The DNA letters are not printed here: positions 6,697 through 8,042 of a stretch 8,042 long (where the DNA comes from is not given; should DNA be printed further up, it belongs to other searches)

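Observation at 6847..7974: Unrecognised 375-aa basic/Ser-rich protein immediately downstream of, and co-oriented with, the recombinase fragment; possible Gag-like partner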

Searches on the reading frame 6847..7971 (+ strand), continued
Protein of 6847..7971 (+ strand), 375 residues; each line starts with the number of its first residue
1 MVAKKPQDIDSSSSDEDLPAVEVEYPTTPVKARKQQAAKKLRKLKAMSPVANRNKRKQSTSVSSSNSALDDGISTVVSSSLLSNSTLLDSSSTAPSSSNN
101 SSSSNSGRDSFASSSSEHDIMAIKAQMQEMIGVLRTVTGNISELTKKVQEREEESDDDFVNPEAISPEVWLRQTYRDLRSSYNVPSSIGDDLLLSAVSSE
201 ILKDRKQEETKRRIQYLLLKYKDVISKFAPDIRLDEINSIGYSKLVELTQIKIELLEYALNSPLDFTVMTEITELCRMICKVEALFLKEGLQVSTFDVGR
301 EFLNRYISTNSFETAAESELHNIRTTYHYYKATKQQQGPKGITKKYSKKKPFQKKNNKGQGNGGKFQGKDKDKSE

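Call 61: find_encoding_contigs(protein=P0037, flank=10000)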
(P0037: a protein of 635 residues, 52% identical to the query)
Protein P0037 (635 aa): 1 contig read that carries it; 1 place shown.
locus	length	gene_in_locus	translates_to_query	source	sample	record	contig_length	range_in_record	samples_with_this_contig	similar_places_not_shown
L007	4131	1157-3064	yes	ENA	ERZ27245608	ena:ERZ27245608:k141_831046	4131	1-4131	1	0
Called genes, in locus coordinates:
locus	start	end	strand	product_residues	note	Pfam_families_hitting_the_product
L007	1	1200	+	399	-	?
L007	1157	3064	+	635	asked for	PF00078:RVT_1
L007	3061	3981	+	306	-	PF00589:Phage_integrase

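Call 62: find_encoding_contigs(protein=P0042, flank=10000)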
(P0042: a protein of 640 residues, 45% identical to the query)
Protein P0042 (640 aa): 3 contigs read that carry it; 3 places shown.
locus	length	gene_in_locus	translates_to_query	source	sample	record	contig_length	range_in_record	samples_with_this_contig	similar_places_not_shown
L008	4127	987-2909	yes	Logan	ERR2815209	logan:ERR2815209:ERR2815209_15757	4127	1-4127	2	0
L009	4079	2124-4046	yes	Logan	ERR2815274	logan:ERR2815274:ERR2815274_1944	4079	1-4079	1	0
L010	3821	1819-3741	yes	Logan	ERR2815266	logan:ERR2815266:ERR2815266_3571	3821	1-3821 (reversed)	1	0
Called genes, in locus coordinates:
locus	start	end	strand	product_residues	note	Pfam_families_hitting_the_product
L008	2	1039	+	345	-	?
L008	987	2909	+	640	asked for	PF00078:RVT_1, PF05869:Dam (weak)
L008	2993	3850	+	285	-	PF00589:Phage_integrase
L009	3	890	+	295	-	?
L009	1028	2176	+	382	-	-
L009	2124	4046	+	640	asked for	PF00078:RVT_1, PF05869:Dam (weak)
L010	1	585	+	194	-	?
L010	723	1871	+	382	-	-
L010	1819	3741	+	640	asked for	PF00078:RVT_1, PF05869:Dam (weak)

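Call 63: find_encoding_contigs(protein=P0036, flank=10000)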
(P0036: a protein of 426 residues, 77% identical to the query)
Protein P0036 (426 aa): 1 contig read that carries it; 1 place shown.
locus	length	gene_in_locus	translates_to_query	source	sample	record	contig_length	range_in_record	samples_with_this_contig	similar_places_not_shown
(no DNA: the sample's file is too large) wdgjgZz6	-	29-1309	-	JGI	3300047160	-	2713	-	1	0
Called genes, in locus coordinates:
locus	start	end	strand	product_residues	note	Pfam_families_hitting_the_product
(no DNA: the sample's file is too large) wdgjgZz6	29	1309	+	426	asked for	PF00078:RVT_1 (weak)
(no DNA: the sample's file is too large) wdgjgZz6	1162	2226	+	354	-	PF00589:Phage_integrase (weak)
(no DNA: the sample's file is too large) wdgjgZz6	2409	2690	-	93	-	-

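Call 65: fold_search(model_id=the predicted structure, library=pdb)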
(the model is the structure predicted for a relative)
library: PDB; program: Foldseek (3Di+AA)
matches with E <= 10: 189; with E <= 0.001: 0
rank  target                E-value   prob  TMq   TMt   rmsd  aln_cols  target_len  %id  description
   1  3euh_A                6.0e-01  0.11  0.12  0.13  23.6       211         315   11  Crystal Structure of the MukE-MukF Complex (released 2009-01-20)
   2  8oyw                  9.5e-01  0.10  0.11  0.19  14.7       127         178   16  De novo designed rhomboid protease-like fold RPF_9 (released 2023-10-18)
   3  5qxi                  1.0e+00  0.15  0.15  0.34  16.2       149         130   17  PanDDA analysis group deposition -- Crystal Structure of ATAD2 in complex with PC587 (released 2020-04-08)
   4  6ckv_MODEL_1_A        1.5e+00  0.10  0.12  0.25  15.5       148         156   15  Solution NMR structure of human BOK (released 2018-05-09)
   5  4tt6                  2.2e+00  0.11  0.15  0.35  16.1       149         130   17  Crystal structure of ATAD2A bromodomain double mutant N1063A-Y1064A in apo form (released 2014-12-24)
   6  6hi6                  2.2e+00  0.09  0.14  0.32  16.2       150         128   17  The ATAD2 bromodomain in complex with compound 9 (released 2019-02-20)
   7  6uvg_L                2.4e+00  0.12  0.15  0.34  17.5       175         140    8  Crystal structure of BCL-XL bound to compound 13: (R)-2-(3-([1,1'-Biphenyl]-4-carbonyl)-3-(4-methylbenzyl)ureido)-3-(( (released 2021-05-05)
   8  5c3f_A                2.5e+00  0.09  0.13  0.27  17.8       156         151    8  Crystal structure of Mcl-1 bound to BID-MM (released 2016-04-20)
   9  9qxt_E                2.5e+00  0.04  0.13  0.10  24.3       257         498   15  E. coli JetABC dimer in the DNA boarding-holding state (released 2025-10-01)
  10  6hi5                  2.6e+00  0.10  0.15  0.35  16.1       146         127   18  The ATAD2 bromodomain in complex with compound 8 (released 2019-02-20)
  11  3zlr_B                2.6e+00  0.09  0.14  0.32  19.7       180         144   11  Crystal structure of BCL-XL in complex with inhibitor (WEHI-539) (released 2013-04-24)
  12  8hki_D                2.6e+00  0.06  0.12  0.17  16.3       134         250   12  Human TRiC open state (released 2023-12-13)
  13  8qp5_D                2.6e+00  0.04  0.12  0.17  18.6       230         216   13  Release Complex: BAM bound EspP (SurA released) (released 2024-09-25)
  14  5qth                  2.8e+00  0.08  0.14  0.16  17.5       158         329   12  T. brucei FPPS in complex with CID 2799882 (released 2020-10-07)
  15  8v9o_C                2.8e+00  0.06  0.13  0.26  15.3       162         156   13  Imaging scaffold engineered to bind the therapeutic protein target BARD1 (released 2024-05-15)
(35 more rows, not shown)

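Call 66: fold_search(model_id=the predicted structure, library=viral)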
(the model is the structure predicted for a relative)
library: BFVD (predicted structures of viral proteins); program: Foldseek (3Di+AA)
matches with E <= 10: 144; with E <= 0.001: 0
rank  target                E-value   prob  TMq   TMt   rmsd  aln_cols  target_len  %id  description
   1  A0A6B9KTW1            8.7e-03  0.38  0.11  0.10  31.3       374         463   14  Putative phosphoprotein [Atrato Rhabdo-like virus 3]
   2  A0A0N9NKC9            3.6e-02  0.30  0.13  0.04  55.2       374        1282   13  (no name in the UniProt tables at hand)
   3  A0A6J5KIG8            4.8e-02  0.20  0.10  0.13  55.0       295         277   12  Uncharacterized protein [uncultured Caudovirales phage]
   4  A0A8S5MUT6            9.0e-02  0.14  0.09  0.07  47.8       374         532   12  Uncharacterized protein [Myoviridae sp. ctxZR60]
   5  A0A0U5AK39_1          9.5e-02  0.18  0.13  0.07  24.9       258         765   10  Uncharacterized protein [Rosellinia necatrix megabirnavirus 2-W8]
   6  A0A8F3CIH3            1.5e-01  0.14  0.12  0.07  39.8       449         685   15  Uncharacterized protein [Ranid herpesvirus 4]
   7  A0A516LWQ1            1.6e-01  0.25  0.17  0.17  32.4       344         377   10  (no name in the UniProt tables at hand)
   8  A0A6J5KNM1            2.2e-01  0.09  0.10  0.07  47.2       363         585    8  Intramolecular chaperone auto-processing domain containing protein [uncultured Caudovirales phage]
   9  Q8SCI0                3.0e-01  0.11  0.12  0.09  37.0       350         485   12  Orf6 [Propionibacterium phage B5]
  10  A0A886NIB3            3.2e-01  0.14  0.10  0.20  16.5       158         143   13  (no name in the UniProt tables at hand)
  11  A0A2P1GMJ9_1          4.2e-01  0.13  0.12  0.04  20.2       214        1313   13  Genome polyprotein [Dongbei arctic lamprey calicivirus 1]
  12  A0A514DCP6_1          4.2e-01  0.12  0.14  0.06  33.0       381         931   14  RNA-dependent RNA polymerase [Picornavirales sp.]
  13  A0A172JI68            5.0e-01  0.15  0.13  0.23  24.5       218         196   10  Uncharacterized protein [Bacillus phage AR9]
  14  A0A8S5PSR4            5.0e-01  0.06  0.08  0.10  40.0       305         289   16  Uncharacterized protein [Myoviridae sp. ctzS633]
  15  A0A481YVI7            5.9e-01  0.12  0.13  0.20  35.9       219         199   10  MARVEL domain-containing protein [Marseillevirus LCMAC103]
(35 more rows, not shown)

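Call 85: find_related_loci(query=P0001, collection=viral_contigs, flank=5000)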
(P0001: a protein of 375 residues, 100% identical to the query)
Query P0001 (375 aa) in viral_contigs; peptide patterns used: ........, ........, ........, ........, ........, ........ (x = any residue, [..] = any of these).
17 stretches matched a pattern, but none encodes a relative of the query by tblastn (E <= 1e-3).

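Call 89: find_encoding_contigs(protein=P0043, flank=10000)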
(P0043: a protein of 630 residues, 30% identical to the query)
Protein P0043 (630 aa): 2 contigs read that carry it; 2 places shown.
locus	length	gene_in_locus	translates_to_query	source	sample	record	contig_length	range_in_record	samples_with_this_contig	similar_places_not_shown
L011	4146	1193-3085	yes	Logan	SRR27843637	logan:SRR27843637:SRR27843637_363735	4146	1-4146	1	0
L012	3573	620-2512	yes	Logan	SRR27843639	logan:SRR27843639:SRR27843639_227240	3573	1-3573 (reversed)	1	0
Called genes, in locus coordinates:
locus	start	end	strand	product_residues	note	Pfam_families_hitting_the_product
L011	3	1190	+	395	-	?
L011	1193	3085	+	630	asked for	PF00078:RVT_1, PF05869:Dam (weak)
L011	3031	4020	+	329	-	PF00589:Phage_integrase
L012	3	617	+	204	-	?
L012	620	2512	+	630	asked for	PF00078:RVT_1, PF05869:Dam (weak)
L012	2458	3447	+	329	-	PF00589:Phage_integrase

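Call 90: find_encoding_contigs(protein=P0039, flank=10000)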
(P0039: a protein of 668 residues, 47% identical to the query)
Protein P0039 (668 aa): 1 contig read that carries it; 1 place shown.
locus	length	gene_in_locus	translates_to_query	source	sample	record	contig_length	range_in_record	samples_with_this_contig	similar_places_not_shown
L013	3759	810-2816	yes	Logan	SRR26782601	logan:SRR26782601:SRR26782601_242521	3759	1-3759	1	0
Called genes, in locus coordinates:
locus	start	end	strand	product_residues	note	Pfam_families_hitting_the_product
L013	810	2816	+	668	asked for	PF00078:RVT_1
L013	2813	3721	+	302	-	PF00589:Phage_integrase (weak)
